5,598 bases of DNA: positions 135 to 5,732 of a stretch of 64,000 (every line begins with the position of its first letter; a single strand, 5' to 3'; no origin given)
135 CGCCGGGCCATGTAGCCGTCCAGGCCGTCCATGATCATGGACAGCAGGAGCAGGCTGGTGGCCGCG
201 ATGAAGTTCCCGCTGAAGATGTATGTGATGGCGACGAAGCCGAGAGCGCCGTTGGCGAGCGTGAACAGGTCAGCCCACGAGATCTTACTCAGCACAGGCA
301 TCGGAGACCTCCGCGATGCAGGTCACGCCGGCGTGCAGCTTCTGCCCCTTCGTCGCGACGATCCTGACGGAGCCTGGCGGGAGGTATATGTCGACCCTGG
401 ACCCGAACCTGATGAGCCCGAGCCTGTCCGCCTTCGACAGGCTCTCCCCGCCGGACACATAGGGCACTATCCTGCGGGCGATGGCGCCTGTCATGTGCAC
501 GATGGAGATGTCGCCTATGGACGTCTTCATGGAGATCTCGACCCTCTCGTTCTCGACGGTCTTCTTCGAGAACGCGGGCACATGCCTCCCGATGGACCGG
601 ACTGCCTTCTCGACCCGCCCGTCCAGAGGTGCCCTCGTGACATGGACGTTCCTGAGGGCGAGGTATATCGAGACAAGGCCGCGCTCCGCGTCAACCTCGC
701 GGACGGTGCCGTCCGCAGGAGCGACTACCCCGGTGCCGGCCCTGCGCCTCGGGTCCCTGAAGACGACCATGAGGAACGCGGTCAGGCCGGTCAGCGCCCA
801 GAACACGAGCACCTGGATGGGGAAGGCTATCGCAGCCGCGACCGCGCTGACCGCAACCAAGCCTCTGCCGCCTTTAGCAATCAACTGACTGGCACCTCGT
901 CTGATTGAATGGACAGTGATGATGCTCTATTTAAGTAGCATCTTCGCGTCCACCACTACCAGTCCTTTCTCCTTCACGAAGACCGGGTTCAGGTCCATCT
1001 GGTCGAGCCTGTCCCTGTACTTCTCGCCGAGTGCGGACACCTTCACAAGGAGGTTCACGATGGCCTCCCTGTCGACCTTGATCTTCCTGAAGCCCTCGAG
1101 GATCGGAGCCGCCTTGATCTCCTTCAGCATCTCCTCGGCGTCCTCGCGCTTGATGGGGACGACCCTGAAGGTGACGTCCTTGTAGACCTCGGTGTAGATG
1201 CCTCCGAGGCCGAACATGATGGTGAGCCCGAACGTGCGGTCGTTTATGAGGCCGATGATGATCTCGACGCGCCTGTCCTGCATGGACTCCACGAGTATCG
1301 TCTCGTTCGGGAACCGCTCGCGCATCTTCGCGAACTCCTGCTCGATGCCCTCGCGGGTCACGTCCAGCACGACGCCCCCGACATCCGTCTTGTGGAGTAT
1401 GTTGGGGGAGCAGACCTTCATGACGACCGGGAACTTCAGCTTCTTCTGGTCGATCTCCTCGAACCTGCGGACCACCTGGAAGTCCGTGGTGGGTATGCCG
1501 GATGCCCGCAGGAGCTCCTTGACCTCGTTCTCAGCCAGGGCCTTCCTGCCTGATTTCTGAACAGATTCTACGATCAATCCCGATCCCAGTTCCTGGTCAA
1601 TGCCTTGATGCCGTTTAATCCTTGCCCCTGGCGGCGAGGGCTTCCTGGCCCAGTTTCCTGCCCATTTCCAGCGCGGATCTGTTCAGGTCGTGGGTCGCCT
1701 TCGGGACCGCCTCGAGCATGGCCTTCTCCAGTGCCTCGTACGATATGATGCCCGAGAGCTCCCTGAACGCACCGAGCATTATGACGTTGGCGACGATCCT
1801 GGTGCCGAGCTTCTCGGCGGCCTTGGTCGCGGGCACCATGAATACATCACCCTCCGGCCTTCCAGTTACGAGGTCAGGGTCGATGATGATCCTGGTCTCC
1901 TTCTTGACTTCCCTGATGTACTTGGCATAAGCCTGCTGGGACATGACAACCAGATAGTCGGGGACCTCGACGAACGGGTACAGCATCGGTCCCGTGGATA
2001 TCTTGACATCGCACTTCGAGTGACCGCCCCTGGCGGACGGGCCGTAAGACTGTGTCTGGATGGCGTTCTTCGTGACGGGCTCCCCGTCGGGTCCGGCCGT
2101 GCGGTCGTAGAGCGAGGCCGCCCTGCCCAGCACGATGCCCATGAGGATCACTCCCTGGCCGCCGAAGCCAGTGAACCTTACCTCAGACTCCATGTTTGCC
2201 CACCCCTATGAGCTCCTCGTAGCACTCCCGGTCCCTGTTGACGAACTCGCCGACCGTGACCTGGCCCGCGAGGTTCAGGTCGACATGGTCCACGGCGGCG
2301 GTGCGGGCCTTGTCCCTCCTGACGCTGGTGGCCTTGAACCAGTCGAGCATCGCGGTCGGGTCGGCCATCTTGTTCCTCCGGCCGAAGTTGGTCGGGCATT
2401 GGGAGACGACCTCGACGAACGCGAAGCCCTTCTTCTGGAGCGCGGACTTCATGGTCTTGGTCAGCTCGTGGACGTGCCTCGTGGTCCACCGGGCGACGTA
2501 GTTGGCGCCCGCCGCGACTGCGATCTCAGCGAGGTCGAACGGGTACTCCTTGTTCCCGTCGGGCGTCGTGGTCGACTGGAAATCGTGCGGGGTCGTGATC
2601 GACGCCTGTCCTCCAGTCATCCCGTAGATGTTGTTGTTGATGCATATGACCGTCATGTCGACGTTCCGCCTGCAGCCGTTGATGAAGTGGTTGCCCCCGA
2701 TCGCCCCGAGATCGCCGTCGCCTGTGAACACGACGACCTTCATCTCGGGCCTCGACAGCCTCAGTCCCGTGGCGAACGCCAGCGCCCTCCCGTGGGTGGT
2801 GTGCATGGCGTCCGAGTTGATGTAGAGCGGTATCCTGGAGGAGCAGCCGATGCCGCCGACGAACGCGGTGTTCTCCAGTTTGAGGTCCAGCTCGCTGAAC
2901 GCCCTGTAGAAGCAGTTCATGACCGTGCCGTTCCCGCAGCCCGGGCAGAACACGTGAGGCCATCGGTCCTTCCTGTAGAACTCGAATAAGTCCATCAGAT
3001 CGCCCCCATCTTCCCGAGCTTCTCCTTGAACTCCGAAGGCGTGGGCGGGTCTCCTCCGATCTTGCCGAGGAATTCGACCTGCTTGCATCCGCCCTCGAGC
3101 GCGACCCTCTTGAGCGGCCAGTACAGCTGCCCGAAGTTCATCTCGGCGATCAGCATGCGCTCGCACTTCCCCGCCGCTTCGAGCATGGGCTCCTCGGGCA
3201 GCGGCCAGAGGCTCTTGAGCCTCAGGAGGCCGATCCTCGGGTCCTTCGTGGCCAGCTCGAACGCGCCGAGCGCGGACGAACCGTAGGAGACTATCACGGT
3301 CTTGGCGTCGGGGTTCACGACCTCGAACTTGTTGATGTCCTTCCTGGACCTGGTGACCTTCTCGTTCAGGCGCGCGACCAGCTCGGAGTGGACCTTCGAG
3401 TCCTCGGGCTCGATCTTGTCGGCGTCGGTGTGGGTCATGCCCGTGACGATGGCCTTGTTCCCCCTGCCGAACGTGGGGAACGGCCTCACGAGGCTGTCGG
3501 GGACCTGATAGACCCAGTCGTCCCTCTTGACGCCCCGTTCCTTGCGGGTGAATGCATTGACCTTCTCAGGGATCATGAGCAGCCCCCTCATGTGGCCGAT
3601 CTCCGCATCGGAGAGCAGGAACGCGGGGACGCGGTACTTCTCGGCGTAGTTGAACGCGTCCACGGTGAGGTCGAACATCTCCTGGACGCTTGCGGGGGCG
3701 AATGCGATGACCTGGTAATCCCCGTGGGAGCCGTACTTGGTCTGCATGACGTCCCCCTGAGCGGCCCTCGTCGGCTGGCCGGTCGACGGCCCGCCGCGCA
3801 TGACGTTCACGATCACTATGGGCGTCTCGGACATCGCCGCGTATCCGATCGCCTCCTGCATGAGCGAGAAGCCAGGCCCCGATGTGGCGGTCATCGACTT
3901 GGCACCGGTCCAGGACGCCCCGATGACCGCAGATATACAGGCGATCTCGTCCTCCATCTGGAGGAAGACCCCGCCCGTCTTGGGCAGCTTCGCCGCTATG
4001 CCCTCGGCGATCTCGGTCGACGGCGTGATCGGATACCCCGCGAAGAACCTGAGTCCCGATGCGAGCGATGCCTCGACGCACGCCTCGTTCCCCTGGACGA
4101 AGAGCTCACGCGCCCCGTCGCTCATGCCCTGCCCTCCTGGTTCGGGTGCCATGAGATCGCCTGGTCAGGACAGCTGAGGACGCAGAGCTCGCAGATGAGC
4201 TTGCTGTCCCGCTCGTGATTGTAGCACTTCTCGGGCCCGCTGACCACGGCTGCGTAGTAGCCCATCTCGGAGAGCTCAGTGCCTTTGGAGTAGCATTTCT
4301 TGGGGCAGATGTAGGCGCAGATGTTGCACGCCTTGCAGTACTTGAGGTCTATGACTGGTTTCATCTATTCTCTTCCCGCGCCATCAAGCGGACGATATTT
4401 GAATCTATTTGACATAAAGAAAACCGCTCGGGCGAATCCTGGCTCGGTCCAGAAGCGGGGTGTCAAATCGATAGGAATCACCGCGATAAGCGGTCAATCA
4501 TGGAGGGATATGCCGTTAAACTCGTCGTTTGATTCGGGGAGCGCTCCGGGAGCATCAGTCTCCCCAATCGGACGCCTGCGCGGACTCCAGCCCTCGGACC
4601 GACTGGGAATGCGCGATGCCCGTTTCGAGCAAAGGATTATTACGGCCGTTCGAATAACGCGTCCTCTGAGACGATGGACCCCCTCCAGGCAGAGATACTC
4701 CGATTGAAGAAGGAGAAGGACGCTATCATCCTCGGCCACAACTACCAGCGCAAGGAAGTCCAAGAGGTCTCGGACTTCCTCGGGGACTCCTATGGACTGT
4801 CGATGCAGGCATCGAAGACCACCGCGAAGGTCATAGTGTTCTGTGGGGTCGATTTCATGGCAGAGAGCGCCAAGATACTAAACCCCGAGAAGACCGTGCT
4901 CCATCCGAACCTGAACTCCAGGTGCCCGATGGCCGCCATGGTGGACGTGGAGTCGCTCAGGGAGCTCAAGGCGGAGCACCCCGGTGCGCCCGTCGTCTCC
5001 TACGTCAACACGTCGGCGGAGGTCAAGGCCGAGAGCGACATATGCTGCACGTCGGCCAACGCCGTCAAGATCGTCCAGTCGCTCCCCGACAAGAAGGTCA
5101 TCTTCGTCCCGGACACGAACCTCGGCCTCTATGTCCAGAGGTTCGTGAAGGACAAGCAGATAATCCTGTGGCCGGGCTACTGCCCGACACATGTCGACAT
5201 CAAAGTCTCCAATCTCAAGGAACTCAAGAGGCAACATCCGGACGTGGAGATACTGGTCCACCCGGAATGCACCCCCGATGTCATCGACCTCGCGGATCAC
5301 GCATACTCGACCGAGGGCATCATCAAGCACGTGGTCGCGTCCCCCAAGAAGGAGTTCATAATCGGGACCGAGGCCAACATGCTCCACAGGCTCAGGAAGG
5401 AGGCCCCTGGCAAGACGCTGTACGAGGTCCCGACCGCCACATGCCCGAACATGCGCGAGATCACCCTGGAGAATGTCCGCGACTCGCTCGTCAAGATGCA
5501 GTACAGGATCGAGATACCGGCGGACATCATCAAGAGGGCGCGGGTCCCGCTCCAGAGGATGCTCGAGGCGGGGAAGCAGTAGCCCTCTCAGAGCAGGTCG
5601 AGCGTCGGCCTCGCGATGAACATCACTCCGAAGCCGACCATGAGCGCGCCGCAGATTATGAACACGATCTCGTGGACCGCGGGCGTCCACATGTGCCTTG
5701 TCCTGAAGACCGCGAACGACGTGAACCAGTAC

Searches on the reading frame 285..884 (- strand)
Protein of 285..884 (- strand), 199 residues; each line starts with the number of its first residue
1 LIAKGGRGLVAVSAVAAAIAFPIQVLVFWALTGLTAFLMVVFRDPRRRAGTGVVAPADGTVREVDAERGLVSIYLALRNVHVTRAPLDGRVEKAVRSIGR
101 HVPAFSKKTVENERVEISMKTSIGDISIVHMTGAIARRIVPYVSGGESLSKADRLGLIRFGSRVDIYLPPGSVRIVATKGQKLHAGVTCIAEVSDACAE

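Call 60: search_protein_families(library=pfam, proteins=[window:285-884:-], max_evalue=0.00001)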
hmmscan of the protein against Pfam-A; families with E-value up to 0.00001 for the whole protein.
window:285-884:- (199 aa): 1 family
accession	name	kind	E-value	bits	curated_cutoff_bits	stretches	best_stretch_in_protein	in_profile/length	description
PF02666.20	PS_Dcarbxylase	-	9.6e-30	104.2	22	1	34-190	1-197/198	Phosphatidylserine decarboxylase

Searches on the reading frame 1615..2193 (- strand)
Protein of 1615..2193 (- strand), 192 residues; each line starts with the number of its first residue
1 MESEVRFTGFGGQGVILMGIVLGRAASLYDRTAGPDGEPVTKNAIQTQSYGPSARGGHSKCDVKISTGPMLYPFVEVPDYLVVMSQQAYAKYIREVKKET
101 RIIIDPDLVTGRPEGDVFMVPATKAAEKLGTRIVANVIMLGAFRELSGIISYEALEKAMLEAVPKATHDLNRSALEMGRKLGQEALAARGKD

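Call 60: search_protein_families(library=pfam, proteins=[window:1615-2193:-], max_evalue=0.00001)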
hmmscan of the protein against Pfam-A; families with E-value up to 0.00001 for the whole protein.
window:1615-2193:- (192 aa): 1 family
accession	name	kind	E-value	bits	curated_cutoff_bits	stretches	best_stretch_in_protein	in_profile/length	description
PF01558.24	POR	-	9.8e-30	104.4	27.4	1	11-179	1-172/173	Pyruvate ferredoxin/flavodoxin oxidoreductase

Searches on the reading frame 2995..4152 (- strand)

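Call 60: search_protein_families(library=pfam, proteins=[window:2995-4152:-], max_evalue=0.00001)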
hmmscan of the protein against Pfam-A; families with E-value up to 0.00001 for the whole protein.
window:2995-4152:- (385 aa): 2 families
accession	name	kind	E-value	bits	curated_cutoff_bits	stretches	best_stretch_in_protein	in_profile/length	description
PF01855.24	POR_N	-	3.2e-65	220.5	27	1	28-258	2-228/231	Pyruvate flavodoxin/ferredoxin oxidoreductase, thiamine diP-bdg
PF17147.9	PFOR_II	-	8.4e-10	39.4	27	1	283-374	1-101/102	Pyruvate:ferredoxin oxidoreductase core domain II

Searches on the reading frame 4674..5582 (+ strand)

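Call 60: search_protein_families(library=pfam, proteins=[window:4674-5582:+], max_evalue=0.00001)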
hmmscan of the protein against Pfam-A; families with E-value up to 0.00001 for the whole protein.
window:4674-5582:+ (302 aa): 1 family
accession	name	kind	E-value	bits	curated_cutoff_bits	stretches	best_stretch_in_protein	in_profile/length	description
PF02445.21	NadA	-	3.3e-125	417.5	27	1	7-298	2-295/295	Quinolinate synthetase A protein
